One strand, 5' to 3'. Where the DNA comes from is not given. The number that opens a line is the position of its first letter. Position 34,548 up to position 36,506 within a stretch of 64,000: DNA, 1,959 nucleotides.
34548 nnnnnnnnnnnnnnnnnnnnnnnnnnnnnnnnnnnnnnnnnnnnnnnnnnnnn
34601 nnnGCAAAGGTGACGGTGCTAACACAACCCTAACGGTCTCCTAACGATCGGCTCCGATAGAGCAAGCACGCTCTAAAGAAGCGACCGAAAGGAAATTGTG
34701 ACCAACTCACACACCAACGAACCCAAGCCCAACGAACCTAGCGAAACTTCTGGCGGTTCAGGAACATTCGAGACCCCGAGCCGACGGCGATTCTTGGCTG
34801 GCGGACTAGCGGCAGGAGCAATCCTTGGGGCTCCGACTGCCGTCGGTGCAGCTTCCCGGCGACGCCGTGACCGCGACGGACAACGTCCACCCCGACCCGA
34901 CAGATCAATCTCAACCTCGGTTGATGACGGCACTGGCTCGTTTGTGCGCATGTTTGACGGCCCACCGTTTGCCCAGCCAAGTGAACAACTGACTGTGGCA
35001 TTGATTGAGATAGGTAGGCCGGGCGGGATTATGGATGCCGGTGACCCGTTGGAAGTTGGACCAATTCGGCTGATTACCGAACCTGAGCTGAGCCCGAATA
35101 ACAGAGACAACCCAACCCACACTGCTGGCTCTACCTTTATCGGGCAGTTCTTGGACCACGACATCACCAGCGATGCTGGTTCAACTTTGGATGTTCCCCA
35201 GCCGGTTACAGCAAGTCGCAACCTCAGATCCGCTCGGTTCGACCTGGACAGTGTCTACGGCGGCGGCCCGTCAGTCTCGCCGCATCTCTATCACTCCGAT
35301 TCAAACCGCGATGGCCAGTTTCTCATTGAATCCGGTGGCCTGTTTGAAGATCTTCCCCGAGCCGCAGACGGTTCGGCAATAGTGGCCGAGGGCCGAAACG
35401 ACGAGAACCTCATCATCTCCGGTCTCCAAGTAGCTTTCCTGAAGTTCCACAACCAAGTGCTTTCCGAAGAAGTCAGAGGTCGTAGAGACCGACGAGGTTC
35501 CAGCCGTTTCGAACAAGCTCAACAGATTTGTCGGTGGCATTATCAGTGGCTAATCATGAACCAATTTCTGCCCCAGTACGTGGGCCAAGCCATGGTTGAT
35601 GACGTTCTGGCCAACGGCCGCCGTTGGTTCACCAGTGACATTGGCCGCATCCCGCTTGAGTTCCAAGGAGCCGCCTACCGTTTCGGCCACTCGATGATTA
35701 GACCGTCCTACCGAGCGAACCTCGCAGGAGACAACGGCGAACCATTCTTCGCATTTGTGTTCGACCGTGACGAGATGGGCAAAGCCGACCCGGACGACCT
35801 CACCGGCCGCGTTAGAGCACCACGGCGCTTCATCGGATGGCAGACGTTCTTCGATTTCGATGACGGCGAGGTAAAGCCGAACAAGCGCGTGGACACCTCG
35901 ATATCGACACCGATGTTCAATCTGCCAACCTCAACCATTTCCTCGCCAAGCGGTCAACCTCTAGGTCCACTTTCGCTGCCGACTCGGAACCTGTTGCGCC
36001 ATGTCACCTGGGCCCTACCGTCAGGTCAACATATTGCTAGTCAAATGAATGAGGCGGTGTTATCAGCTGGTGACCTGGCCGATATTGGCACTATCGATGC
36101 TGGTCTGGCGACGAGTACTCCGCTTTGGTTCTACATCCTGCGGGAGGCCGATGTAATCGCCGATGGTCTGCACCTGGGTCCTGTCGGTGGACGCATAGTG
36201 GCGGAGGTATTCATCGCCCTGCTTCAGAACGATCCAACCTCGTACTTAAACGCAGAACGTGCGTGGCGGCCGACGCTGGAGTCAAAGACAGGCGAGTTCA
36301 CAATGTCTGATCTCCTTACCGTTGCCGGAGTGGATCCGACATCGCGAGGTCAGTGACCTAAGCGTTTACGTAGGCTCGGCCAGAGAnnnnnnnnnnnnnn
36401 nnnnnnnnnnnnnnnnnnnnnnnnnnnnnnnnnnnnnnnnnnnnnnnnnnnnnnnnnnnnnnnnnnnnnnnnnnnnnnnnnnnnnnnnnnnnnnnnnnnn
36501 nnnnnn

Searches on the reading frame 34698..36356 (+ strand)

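Call 26: search_protein_families(library=pfam, max_evalue=0.00001, proteins=[window:34698-36356:+])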
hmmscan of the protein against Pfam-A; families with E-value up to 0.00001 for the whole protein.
window:34698-36356:+ (552 aa): 1 family
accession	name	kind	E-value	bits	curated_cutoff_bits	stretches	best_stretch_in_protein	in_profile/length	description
PF03098.20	An_peroxidase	-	2.4e-13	49.9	25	1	175-339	148-325/530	Animal haem peroxidase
